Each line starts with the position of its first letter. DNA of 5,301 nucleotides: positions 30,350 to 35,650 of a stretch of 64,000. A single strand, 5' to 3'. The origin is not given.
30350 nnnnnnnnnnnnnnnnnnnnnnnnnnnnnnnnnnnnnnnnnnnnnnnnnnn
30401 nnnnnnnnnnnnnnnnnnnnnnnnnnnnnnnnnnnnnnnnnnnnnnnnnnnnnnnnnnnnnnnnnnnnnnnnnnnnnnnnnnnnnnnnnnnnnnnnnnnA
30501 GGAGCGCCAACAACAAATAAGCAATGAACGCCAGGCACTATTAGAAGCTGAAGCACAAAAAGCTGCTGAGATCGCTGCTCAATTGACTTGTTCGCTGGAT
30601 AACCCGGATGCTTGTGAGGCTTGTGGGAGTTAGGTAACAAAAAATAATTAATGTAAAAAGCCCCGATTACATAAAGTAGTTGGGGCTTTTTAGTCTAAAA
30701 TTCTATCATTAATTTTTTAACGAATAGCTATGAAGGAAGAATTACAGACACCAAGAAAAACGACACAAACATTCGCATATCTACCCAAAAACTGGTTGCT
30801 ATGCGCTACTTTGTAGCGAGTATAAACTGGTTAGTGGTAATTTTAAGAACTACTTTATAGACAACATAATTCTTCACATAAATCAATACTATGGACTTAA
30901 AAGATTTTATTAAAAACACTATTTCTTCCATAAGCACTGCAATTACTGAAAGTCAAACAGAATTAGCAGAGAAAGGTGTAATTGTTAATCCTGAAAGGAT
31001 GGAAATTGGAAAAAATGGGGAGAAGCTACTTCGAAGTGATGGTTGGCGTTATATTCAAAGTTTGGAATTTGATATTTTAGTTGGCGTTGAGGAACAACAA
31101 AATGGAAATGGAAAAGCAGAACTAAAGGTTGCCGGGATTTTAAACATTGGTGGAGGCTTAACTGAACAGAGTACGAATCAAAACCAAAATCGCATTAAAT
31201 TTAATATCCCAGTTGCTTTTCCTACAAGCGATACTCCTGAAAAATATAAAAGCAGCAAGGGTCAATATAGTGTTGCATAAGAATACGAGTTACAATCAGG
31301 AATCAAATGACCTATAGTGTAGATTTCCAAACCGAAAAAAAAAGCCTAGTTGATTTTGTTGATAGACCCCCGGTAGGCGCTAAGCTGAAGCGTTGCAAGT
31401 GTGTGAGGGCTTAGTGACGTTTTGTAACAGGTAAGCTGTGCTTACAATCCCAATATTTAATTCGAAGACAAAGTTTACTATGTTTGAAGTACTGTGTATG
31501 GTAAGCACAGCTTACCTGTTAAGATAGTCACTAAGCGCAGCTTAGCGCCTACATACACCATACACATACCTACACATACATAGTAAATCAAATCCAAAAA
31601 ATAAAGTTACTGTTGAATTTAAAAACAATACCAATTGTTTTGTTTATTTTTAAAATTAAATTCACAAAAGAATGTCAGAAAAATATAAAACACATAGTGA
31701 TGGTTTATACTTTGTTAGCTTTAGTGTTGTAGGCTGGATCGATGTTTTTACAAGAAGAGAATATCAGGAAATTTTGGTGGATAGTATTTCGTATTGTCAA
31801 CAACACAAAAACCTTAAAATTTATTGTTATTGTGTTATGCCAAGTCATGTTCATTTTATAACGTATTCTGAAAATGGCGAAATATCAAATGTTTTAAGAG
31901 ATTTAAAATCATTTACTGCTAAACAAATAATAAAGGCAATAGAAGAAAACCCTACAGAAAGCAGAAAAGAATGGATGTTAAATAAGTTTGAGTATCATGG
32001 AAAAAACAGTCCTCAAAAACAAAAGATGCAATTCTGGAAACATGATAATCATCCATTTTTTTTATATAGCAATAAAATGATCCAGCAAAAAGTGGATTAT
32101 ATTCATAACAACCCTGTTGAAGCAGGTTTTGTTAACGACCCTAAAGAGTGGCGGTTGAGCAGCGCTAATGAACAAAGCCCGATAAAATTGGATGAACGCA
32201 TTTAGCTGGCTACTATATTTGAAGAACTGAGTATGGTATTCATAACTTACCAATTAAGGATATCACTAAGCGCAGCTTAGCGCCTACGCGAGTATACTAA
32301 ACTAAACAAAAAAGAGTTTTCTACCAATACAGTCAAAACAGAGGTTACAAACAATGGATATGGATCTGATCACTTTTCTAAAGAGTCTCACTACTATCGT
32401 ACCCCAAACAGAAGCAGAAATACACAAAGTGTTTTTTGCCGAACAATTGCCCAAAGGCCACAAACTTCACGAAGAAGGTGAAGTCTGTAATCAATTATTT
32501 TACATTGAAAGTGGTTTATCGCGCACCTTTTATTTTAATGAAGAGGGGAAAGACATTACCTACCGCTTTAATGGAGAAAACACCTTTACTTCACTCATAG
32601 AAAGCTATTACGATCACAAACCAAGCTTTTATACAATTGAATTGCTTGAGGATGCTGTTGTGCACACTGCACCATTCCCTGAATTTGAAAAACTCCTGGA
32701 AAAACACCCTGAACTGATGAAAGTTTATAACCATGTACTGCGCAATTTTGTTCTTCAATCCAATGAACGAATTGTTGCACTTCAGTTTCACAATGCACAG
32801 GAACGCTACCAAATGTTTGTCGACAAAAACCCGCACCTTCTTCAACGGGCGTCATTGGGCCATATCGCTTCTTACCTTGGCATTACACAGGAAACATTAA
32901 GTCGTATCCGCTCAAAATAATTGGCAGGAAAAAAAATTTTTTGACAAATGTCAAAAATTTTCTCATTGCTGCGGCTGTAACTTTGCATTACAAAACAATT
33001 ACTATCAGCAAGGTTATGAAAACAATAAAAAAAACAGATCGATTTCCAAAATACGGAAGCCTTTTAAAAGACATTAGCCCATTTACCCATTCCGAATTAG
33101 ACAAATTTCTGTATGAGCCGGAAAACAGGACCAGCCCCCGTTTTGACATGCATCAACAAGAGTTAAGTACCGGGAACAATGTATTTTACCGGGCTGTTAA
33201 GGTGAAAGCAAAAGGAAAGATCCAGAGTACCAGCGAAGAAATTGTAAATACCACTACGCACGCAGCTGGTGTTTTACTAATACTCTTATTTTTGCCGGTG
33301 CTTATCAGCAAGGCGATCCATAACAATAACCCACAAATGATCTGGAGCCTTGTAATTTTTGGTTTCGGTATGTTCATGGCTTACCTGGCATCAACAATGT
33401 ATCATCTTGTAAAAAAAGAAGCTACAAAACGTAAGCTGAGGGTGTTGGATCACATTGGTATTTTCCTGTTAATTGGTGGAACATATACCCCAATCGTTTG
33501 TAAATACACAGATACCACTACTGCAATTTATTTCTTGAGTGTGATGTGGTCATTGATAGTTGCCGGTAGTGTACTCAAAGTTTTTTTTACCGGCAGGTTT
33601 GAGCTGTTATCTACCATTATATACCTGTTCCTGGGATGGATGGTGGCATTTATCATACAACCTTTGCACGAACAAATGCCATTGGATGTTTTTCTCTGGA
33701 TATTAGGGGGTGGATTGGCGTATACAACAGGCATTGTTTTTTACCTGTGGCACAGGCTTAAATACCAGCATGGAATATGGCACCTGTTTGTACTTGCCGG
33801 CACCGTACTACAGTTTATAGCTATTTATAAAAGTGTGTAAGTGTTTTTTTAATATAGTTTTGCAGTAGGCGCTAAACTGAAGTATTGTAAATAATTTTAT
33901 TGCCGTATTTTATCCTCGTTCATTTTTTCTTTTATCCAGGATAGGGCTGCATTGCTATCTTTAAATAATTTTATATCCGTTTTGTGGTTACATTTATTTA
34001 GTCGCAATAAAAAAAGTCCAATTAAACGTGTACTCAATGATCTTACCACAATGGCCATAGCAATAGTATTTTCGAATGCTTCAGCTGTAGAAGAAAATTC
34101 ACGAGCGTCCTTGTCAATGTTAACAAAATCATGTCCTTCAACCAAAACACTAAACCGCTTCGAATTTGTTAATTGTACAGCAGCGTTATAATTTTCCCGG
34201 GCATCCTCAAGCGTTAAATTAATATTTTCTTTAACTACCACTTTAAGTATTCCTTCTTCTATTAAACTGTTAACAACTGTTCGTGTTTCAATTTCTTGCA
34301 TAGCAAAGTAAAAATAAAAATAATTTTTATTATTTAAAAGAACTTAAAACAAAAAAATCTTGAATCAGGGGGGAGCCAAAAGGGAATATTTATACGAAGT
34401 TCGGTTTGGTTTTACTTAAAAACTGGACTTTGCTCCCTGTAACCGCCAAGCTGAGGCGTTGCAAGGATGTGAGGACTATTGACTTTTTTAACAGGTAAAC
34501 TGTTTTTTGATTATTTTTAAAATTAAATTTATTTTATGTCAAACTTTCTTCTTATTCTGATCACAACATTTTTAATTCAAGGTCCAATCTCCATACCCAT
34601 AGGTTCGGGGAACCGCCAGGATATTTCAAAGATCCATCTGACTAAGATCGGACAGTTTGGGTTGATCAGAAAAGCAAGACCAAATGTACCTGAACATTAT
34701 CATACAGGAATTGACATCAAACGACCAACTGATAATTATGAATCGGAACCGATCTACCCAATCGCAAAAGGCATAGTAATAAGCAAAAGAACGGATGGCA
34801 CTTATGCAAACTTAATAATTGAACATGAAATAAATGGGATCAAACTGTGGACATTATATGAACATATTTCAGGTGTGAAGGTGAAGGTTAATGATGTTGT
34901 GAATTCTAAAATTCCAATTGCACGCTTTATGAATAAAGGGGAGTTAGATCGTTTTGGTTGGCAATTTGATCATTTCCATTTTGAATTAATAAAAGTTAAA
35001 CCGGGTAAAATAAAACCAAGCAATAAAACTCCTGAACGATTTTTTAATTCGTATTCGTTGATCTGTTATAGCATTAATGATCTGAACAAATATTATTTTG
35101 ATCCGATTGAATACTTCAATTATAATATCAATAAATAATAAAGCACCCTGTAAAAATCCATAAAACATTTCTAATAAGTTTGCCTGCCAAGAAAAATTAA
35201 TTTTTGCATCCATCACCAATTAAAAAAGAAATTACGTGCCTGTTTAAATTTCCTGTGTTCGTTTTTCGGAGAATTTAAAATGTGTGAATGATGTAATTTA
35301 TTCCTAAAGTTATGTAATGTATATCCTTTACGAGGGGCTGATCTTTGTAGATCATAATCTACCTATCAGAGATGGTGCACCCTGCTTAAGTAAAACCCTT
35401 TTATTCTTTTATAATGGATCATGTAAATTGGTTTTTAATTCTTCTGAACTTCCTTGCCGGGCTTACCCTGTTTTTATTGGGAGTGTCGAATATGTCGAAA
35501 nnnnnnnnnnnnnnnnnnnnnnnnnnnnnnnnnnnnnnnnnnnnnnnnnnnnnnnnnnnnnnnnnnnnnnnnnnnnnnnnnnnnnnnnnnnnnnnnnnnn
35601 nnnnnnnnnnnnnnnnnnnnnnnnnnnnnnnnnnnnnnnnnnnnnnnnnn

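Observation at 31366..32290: IS200-like HuH (RAYT) transposase embedded in its own REP-like foldback repeats, with additional copies nearby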

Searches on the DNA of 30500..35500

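Call 63: search_rna_families(source=window, start=30500, end=35500, threshold=evalue, max_evalue=1)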
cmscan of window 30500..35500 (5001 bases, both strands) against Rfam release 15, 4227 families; matches with E-value up to 1: 2.
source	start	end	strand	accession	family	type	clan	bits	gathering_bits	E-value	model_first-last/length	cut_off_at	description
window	30654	30704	+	RF02433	SpF36_sRNA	Gene; sRNA;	-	30.8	48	0.13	1-51/51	no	Streptococcus sRNA SpF36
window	32111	32193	-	RF01926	mir-981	Gene; miRNA;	-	18.7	51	0.13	1-86/86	no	mir-981 microRNA precursor family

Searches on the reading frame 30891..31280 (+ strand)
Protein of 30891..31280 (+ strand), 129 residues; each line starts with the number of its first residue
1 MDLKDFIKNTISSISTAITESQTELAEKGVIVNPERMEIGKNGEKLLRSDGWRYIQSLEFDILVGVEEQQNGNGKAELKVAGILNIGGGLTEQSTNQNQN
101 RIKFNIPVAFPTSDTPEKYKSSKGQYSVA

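Call 3: search_protein_families(library=pfam, proteins=[window:30891-31280:+], max_evalue=0.01)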
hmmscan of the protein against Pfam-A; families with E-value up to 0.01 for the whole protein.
window:30891-31280:+ (129 aa): 0 families

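Call 52: find_encoding_contigs(protein=window:30891-31277:+, flank=3000, max_places=5)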
Protein window:30891-31277:+ (129 aa): no gene with exactly this product is on record in the collection.

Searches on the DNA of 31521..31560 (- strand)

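Call 34: build_rna_model(alignment_id=A1, structure=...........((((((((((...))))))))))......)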
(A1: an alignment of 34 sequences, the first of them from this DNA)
Model R1 built from alignment A1 (34 sequences, 40 columns); structure: as given.
model positions 40; base pairs 10; branch points 0; effective number of sequences 34; information 1.233 bits per position. Calibrated on 0.2 Mb of random sequence (short: E-values are rough).
structure used (alignment columns):
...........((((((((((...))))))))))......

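Call 35: search_with_rna_model(model_id=R1, source=window, filters=off, max_evalue=10, show_alignments=0)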
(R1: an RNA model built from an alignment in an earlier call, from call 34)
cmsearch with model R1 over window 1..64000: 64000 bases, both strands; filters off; matches with E-value up to 10: 16.
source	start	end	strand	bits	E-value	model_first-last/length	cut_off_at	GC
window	32256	32295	-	46.8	1.4e-11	1-40/40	no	0.5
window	31521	31560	-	44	9.4e-11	1-40/40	no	0.47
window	31373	31424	+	25.6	2.5e-05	9-40/40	no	0.52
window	31432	31444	+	16.3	0.013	17-29/40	no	0.38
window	31502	31514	-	16.3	0.013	17-29/40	no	0.38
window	56057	56084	+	9.3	1.4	1-40/40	no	0.43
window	39188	39219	+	8.5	2.5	1-40/40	no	0.5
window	55126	55134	+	8.3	2.9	19-27/40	no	0.56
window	45795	45818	-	8.3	2.9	1-40/40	no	0.54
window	59111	59146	+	8.3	2.9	1-40/40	no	0.39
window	31525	31555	+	8.1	3.2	10-40/40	no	0.48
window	34431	34463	+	8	3.6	1-40/40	no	0.61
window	4759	4787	+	7.8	4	1-40/40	no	0.34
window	14237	14255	+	7.7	4.2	1-40/40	no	0.21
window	61013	61060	+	7.7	4.5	1-40/40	no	0.56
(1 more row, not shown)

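Call 36: search_with_rna_model(model_id=R1, sources=[L001, L005, L008, L009, L010, L011, L012, L013, L014, L015, L016, L017, L018, L019, L020, L021, L022, L023, L024, L025, L026, L027, L028, L029, L030, L031, L032, L033], max_evalue=0.05)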
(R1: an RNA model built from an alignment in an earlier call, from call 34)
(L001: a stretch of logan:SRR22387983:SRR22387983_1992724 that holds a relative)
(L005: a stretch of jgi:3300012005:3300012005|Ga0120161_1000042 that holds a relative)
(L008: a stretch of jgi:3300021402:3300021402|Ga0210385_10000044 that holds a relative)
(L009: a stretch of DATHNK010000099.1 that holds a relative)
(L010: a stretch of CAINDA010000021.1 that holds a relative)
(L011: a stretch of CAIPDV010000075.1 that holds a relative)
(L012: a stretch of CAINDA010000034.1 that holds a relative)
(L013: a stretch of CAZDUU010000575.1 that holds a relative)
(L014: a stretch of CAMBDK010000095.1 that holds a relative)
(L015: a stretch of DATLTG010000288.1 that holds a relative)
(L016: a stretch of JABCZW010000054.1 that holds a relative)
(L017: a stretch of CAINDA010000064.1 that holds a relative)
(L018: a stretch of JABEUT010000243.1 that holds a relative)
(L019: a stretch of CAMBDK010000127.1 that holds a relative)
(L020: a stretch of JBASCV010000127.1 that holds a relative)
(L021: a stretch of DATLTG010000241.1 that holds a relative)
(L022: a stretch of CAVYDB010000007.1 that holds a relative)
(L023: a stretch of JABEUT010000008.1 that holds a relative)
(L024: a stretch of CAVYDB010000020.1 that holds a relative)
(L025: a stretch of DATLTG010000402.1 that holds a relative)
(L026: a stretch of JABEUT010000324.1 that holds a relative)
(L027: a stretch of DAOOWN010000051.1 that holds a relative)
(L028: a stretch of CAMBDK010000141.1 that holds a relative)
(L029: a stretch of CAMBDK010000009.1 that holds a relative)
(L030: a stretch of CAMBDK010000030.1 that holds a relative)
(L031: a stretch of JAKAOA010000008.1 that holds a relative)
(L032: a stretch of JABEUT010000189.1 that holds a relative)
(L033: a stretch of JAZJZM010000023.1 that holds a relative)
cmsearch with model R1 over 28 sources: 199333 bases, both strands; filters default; matches with E-value up to 0.05: 51.
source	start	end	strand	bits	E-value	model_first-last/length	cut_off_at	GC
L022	7774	7813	-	58.7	1.4e-14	1-40/40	no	0.52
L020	983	1022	-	58.6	1.6e-14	1-40/40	no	0.5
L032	7183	7222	+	57.7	2.8e-14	1-40/40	no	0.5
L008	647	686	-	57.6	3.1e-14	1-40/40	no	0.52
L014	854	893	+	57.6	3.1e-14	1-40/40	no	0.55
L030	635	674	+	57.5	3.1e-14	1-40/40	no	0.57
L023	4471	4510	+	57.2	4.1e-14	1-40/40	no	0.5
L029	5900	5939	+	56.9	4.9e-14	1-40/40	no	0.57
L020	2480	2519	-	56.1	8.4e-14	1-40/40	no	0.55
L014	1067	1106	+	55.6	1.1e-13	1-40/40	no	0.6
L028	3543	3582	+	55.6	1.2e-13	1-40/40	no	0.6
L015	3124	3163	+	55.2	1.5e-13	1-40/40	no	0.43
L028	3386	3425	+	55.1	1.7e-13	1-40/40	no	0.57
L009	2572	2611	+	55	1.7e-13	1-40/40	no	0.57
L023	3071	3110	+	54.7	2.1e-13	1-40/40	no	0.52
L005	10589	10628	-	54.2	3.1e-13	1-40/40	no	0.52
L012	2556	2595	+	53.8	4.1e-13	1-40/40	no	0.43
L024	417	456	-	53.3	5.6e-13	1-40/40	no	0.5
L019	2051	2090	+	52.1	1.2e-12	1-40/40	no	0.52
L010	705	744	+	51.7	1.7e-12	1-40/40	no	0.52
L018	2752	2791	-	51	2.6e-12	1-40/40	no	0.52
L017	5556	5595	-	51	2.6e-12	1-40/40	no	0.5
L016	3544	3583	+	50.3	4.3e-12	1-40/40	no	0.6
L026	1032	1071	+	49.8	5.7e-12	1-40/40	no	0.47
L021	408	447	-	49.8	5.8e-12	1-40/40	no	0.5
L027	4620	4659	-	49.6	6.6e-12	1-40/40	no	0.52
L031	3262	3301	+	49.5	7.2e-12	1-40/40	no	0.47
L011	3885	3924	-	48.3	1.7e-11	1-40/40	no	0.47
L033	6302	6341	-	48.2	1.8e-11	1-40/40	no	0.57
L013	946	985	+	48.1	1.9e-11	1-40/40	no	0.52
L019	1877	1916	+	46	7.5e-11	1-40/40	no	0.5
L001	100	139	-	45.8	9e-11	1-40/40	no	0.5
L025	5936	5975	+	44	3e-10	1-40/40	no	0.5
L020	1743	1804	+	43.8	3.4e-10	1-40/40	no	0.56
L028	4273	4332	-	41.7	1.4e-09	1-40/40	no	0.55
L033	6240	6299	+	41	2.2e-09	1-40/40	no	0.52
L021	630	669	-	38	1.7e-08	1-40/40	no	0.5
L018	2568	2607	+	35.4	1e-07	1-40/40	no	0.5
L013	1167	1206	-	34.6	1.8e-07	1-40/40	no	0.38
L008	1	46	+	31.4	1.4e-06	9-40/40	5'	0.43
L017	5358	5397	+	29.3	6e-06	1-40/40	no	0.5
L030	1362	1421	-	28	1.5e-05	1-40/40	no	0.5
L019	2266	2325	-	27.1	2.7e-05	1-40/40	no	0.53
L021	523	562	-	26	5.8e-05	1-40/40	no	0.45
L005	9848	9907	+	20.7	0.0021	1-40/40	no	0.48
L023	3182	3221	-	18.4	0.0095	1-40/40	no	0.45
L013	951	990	-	17.6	0.016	1-40/40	no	0.5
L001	11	23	+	16.3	0.041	17-29/40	no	0.38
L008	52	64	+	16.3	0.041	17-29/40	no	0.38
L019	1923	1935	+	16.3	0.041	17-29/40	no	0.38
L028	3432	3444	+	16.3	0.041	17-29/40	no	0.38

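Call 55: search_with_rna_model(model_id=R1, sources=[L044, L034, L035, L038, L039, L040, L041, L042, L043], max_evalue=0.1)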
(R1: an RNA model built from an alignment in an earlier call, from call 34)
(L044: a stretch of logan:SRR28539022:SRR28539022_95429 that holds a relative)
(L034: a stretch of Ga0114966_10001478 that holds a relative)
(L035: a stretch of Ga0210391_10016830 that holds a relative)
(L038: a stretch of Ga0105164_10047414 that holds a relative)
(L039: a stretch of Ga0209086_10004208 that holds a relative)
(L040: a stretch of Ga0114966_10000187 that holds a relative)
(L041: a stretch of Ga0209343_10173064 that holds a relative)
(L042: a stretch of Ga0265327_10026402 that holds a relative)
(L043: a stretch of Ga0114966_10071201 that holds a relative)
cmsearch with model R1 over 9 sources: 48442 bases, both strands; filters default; matches with E-value up to 0.1: 14.
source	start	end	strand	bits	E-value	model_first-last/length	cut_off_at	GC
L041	780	819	+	58.9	3.1e-15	1-40/40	no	0.5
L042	3060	3099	+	58.2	4.9e-15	1-40/40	no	0.5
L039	1770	1809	-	58.1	5.1e-15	1-40/40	no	0.55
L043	698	737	-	58.1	5.3e-15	1-40/40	no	0.55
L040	848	887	-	55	4.3e-14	1-40/40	no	0.62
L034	2406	2445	-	50.4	9.4e-13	1-40/40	no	0.62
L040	706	745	-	47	9.4e-12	1-40/40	no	0.57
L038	2180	2219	+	44.8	4.4e-11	1-40/40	no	0.5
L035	2290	2329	-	42.8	1.6e-10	1-40/40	no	0.38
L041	1513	1572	-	41.5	3.9e-10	1-40/40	no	0.53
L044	4644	4683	-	37.7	5.1e-09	1-40/40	no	0.5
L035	2206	2245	+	32.2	2e-07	1-40/40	no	0.55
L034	1661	1720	+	30.6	6e-07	1-40/40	no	0.5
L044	3852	3891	+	28.6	2.4e-06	1-40/40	no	0.43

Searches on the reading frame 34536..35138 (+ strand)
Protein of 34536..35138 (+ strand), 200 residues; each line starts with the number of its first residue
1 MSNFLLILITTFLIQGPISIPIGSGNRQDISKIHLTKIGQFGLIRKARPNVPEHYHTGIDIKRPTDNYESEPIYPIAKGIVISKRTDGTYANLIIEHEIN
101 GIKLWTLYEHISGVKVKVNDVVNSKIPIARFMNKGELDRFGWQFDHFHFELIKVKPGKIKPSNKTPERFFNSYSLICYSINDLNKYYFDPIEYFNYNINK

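Call 3: search_protein_families(library=pfam, proteins=[window:34536-35138:+], max_evalue=0.01)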
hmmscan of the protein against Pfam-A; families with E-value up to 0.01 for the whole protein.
window:34536-35138:+ (200 aa): 1 family
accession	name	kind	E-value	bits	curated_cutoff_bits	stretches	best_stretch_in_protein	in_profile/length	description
PF01551.29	Peptidase_M23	-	1.8e-11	44.5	28.7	1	55-153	2-89/96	Peptidase family M23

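Call 51: find_encoding_contigs(protein=window:34536-35135:+, flank=3000, max_places=5)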
Protein window:34536-35135:+ (200 aa): no gene with exactly this product is on record in the collection.
